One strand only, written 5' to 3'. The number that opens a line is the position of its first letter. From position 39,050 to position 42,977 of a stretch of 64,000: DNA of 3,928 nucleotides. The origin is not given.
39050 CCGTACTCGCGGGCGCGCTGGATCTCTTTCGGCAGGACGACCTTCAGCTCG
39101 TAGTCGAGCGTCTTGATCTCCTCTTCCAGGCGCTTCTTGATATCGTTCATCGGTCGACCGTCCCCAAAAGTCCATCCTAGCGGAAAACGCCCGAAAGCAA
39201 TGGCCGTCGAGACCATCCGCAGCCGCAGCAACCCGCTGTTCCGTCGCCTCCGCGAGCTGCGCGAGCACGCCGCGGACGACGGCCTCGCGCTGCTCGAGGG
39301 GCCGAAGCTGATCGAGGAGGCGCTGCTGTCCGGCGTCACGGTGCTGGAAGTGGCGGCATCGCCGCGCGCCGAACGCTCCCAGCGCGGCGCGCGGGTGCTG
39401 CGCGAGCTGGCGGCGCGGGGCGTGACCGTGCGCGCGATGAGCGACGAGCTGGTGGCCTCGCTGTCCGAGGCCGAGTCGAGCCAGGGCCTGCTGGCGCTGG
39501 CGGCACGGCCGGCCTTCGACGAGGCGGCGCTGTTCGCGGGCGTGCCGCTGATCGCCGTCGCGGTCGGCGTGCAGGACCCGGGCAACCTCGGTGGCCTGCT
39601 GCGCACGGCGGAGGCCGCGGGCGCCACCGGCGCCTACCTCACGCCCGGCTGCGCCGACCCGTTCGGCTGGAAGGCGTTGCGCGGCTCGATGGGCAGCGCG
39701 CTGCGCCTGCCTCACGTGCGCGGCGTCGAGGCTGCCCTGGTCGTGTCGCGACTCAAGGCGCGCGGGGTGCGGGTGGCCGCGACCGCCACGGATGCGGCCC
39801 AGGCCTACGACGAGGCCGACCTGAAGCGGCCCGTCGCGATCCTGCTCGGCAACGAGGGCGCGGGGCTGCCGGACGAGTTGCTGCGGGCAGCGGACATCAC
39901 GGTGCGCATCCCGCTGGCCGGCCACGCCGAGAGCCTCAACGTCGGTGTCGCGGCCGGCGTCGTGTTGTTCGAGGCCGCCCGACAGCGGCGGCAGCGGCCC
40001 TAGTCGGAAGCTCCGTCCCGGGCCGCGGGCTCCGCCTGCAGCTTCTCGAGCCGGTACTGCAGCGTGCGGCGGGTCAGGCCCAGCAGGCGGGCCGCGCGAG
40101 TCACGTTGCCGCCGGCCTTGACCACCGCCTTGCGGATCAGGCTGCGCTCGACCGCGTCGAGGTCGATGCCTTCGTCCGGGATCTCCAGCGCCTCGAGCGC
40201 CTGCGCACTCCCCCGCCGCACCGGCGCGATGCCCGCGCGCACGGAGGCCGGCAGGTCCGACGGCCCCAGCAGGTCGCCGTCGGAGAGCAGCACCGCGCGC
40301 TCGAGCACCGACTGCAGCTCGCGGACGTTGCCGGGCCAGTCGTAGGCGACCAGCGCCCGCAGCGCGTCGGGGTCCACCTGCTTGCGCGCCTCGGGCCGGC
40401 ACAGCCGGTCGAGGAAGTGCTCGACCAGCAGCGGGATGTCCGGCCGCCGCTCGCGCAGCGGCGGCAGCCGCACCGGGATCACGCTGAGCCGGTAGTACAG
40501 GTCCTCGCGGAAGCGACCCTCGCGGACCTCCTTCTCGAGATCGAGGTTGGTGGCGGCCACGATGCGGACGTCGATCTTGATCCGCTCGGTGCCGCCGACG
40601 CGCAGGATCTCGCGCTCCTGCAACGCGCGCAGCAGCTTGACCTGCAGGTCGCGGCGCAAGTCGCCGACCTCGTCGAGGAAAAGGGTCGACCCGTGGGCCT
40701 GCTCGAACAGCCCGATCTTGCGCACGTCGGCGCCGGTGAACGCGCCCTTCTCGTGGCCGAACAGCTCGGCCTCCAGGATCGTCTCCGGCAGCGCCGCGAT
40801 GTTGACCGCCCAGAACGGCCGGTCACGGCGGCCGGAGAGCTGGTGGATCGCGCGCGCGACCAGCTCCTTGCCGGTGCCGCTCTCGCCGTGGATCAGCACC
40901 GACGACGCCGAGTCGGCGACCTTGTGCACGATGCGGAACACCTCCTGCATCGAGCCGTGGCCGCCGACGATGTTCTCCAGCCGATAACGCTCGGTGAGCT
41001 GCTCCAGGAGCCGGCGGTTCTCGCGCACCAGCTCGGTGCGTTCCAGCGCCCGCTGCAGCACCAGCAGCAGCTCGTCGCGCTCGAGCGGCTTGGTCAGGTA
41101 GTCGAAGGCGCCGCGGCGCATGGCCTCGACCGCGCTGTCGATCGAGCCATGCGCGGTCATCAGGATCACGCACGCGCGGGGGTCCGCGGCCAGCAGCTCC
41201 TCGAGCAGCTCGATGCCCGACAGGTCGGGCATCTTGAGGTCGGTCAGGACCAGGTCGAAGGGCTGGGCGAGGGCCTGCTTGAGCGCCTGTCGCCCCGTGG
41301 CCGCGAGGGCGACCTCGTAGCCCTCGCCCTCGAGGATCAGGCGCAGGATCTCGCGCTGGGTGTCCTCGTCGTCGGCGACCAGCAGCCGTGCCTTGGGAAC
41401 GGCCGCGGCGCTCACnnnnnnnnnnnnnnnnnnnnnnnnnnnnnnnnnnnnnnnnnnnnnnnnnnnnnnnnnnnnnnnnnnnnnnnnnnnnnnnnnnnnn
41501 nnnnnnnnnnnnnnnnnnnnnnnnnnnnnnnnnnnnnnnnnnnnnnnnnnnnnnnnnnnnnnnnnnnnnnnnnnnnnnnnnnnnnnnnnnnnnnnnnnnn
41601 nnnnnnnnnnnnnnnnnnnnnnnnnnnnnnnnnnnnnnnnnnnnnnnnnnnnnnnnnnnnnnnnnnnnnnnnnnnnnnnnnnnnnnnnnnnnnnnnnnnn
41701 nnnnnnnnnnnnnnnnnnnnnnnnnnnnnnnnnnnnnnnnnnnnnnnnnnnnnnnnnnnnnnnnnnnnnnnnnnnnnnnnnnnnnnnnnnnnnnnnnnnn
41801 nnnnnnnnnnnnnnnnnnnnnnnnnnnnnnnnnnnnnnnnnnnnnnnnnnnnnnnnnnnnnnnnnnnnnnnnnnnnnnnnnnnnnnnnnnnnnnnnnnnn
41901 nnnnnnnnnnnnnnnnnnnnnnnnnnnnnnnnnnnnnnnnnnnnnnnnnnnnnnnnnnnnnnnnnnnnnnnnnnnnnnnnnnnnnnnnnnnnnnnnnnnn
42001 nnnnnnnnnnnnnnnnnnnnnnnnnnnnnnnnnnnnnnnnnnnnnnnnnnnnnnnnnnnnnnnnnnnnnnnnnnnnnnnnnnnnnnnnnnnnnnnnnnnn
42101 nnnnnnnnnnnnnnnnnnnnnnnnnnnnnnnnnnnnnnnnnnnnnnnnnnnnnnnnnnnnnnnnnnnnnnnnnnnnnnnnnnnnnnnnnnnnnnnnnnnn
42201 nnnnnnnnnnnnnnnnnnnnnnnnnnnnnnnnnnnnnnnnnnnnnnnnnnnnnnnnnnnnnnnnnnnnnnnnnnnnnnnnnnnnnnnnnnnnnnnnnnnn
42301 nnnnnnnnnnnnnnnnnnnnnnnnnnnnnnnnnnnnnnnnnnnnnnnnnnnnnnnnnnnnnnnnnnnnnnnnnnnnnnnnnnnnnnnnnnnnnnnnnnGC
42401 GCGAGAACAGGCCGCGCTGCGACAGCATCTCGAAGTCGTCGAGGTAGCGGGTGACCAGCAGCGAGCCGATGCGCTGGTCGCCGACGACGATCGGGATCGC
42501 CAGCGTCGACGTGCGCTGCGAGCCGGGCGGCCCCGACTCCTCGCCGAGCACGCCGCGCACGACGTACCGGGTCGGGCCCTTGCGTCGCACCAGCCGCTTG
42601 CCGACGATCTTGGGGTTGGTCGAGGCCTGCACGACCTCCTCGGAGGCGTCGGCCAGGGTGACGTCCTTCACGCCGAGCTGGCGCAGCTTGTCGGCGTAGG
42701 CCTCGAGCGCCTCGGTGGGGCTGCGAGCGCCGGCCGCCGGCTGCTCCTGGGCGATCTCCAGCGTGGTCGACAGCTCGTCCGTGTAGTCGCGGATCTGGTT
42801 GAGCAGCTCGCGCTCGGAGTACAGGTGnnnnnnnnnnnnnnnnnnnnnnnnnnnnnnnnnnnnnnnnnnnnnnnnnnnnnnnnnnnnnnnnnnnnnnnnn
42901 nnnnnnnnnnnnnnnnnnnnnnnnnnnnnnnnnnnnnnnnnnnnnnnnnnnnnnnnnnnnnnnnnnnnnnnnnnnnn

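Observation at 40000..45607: clpS-clpA translationally coupled to a histidine kinase and sigma54 response regulator in one operon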

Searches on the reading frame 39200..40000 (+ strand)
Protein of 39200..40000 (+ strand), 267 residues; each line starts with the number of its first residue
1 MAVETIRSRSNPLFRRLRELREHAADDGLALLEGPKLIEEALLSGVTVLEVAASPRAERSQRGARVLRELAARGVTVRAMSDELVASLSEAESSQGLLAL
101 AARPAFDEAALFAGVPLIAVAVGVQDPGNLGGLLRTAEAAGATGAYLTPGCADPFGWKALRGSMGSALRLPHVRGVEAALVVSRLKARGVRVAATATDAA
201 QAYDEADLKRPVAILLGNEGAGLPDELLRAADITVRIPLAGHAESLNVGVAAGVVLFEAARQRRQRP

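Call 47: search_protein_families(library=pfam, proteins=[window:39200-40000:+], max_evalue=0.1)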
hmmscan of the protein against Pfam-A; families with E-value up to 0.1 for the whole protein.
window:39200-40000:+ (267 aa): 4 families
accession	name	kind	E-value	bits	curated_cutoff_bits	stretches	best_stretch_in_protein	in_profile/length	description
PF00588.24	SpoU_methylase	-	3.3e-35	121.7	29.7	1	117-257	2-142/142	SpoU rRNA Methylase family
PF22435.1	MRM3-like_sub_bind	-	6.6e-08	33.3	27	1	16-99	6-84/84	MRM3-like substrate binding domain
PF08032.17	SpoU_sub_bind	-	2.8e-06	28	22.8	1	31-104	1-73/76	RNA 2'-O ribose methyltransferase substrate binding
PF04705.17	TSNR_N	-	0.00021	21.8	28.3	1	4-105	2-101/111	Thiostrepton-resistance methylase, N terminus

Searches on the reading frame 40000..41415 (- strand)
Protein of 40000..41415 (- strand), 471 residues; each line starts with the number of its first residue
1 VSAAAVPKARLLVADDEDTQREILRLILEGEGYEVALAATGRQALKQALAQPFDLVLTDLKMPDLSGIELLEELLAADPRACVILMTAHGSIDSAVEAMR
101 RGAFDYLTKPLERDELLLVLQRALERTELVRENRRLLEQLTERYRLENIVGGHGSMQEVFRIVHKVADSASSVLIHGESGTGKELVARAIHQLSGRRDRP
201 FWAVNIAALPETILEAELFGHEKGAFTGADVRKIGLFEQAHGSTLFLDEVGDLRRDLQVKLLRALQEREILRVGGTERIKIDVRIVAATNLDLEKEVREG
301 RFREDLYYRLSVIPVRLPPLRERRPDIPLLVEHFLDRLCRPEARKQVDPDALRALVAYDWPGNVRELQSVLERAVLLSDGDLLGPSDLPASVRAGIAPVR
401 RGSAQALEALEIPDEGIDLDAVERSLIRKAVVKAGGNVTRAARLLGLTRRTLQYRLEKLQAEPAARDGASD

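Call 8: search_protein_families(library=pfam, proteins=[window:40000-41415:-])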
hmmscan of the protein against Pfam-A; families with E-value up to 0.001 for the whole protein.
window:40000-41415:- (471 aa): 8 families
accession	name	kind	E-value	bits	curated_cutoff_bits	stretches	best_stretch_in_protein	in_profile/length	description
PF00158.32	Sigma54_activat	-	8.1e-70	234.3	20.2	1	149-315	1-167/168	Sigma-54 interaction domain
PF00072.30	Response_reg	-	3e-30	105.1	30.2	1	12-119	2-109/111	Response regulator receiver domain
PF14532.12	Sigma54_activ_2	-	1.3e-24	87.4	25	1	155-320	6-138/138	Sigma-54 interaction domain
PF25601.1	AAA_lid_14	-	2.3e-24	85.4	27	1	321-395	1-77/87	AAA+ ATPase lid domain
PF02954.25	HTH_8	-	2.1e-12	47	22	1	419-459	2-42/42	Bacterial regulatory protein, Fis family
PF07728.20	AAA_5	-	1.4e-08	35.3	22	1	173-291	2-123/139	AAA domain (dynein-related subfamily)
PF13556.12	HTH_30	-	7.5e-06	26.1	27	1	430-460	7-37/59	PucR C-terminal helix-turn-helix domain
PF00004.35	AAA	-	7.4e-05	23.7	21.2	1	173-307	1-128/131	ATPase family associated with various cellular activities (AAA)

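Call 26: search_protein_families(library=ncbifam, proteins=[window:40000-41415:-], max_evalue=1e-10)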
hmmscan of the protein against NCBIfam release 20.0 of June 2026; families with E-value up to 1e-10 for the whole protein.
window:40000-41415:- (471 aa): 73 families (the best 25 are shown)
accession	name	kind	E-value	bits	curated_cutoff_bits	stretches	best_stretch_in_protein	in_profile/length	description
NF008469.0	PRK11361.1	equivalog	2.1e-147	491.6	714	1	8-464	4-459/461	acetoacetate metabolism transcriptional regulator AtoC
TIGR01818.1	ntrC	equivalog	3.9e-132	441.3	558.6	1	12-458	2-462/463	nitrogen regulation protein NR(I)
NF007689.0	PRK10365.1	equivalog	9e-129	430.1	760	1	9-456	6-439/441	sigma-54-dependent response regulator transcription factor ZraR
TIGR02915.1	PEP_resp_reg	equivalog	2.7e-125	418.7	502.6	1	11-460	1-443/445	PEP-CTERM-box response regulator transcription factor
NF051870.1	NAssimRespRegNtrX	equivalog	4.2e-114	381.9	600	1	10-459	3-450/452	nitrogen assimilation response regulator NtrX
NF041946.1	LuxO_transreg_Vib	equivalog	9.7e-113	377.4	800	1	26-460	14-461/463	quorum-sensing sigma-54 dependent transcriptional regulator LuxO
NF008176.1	PRK10923.1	equivalog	4.4e-111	371.8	620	1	10-460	5-467/469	nitrogen regulation protein NR(I)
TIGR01817.1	nifA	equivalog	2.3e-110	369.9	528.85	1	127-460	178-528/534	nif-specific transcriptional activator NifA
NF011695.0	PRK15115.1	equivalog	1.2e-108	363.7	763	1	8-456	6-432/445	two-component system response regulator GlrR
NF041552.1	TF_PrdR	equivalog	2.6e-101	339.7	795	1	117-458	241-575/577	sigma-54 dependent transcriptional regulator PrdR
NF049963.1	RespRegFlgRCampy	domain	5.6e-100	335.2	750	1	22-389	14-378/429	fla regulon two-component system response regulator FlgR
NF050807.1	TransRegFlbDCaul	equivalog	1.3e-99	334.1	750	1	30-462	22-441/454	sigma-54-dependent transcriptional regulator FlbD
NF038308.1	RNA_repair_RtcR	equivalog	3e-97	326.7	650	1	88-461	119-518/530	RNA repair transcriptional activator RtcR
NF003451.0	PRK05022.1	equivalog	1.8e-93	314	476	1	131-458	175-507/512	nitric oxide reductase transcriptional regulator NorR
NF041906.1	V4R_TF_MobR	exception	2.5e-92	310.1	999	1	127-458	212-543/544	phenol degradation transcriptional regulator MobR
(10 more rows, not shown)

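Call 58: search_solved_structures(query=window:40003-41415:-, max_evalue=1e-40)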
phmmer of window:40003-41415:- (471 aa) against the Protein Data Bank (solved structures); distinct sequences matched with E-value up to 1e-40: 35.
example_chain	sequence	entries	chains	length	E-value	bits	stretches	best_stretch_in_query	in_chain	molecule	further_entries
1ny5_A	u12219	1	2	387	9.9e-99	334.6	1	11-390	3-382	transcriptional regulator (NtrC family)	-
4l4u_A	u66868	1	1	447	1.7e-98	333.8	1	10-404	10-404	Transcriptional regulator (NtrC family)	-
3dzd_A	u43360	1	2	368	6.8e-93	315.4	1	10-385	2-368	Transcriptional regulator (NtrC family)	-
5ep0_A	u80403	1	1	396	1.4e-90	307.8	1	10-382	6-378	Putative repressor protein luxO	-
1ojl_A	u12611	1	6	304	1.4e-90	307.7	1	149-456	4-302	TRANSCRIPTIONAL REGULATORY PROTEIN ZRAR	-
5m7n_A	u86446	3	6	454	1.9e-87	297.5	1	9-459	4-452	Nitrogen assimilation regulatory protein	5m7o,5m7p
9qq6_C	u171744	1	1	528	7.3e-86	292.2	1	128-460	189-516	Nif-specific regulatory protein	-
8p53_C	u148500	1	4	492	1.9e-77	264.5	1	65-459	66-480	Transcriptional regulator FleQ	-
8pb9_D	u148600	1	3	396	2.5e-75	257.5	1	65-393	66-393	Transcriptional regulator FleQ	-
5exx_A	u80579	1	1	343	7.8e-75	255.9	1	147-457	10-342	Transcriptional regulator FleQ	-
6jdi_A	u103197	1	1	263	8.2e-73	249.2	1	148-393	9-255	Nitrogen assimilation regulatory protein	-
26jl_A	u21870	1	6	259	3.1e-72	247.3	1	148-393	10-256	Flagellar regulatory protein A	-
5exp_A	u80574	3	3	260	3.4e-72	247.2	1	147-393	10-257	Transcriptional regulator FleQ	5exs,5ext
7ejw_C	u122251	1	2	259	4.1e-72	246.9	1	148-393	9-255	Transcriptional regulator FleQ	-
6j7e_A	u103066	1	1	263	4.1e-72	246.9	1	148-393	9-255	Nitrogen assimilation regulatory protein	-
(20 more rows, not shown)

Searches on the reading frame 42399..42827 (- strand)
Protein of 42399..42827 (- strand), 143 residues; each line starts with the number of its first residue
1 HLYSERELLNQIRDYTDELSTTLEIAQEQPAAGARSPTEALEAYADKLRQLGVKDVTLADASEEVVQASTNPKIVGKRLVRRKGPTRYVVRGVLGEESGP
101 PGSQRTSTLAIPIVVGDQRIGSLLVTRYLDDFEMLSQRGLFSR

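Call 57: search_solved_structures(query=window:42399-42827:-, max_evalue=10)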
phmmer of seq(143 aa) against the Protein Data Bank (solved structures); distinct sequences matched with E-value up to 10: 1.
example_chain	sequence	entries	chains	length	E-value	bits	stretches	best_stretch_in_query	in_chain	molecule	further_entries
9c1m_A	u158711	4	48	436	0.69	13.6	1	40-98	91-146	DUF4297 domain-containing protein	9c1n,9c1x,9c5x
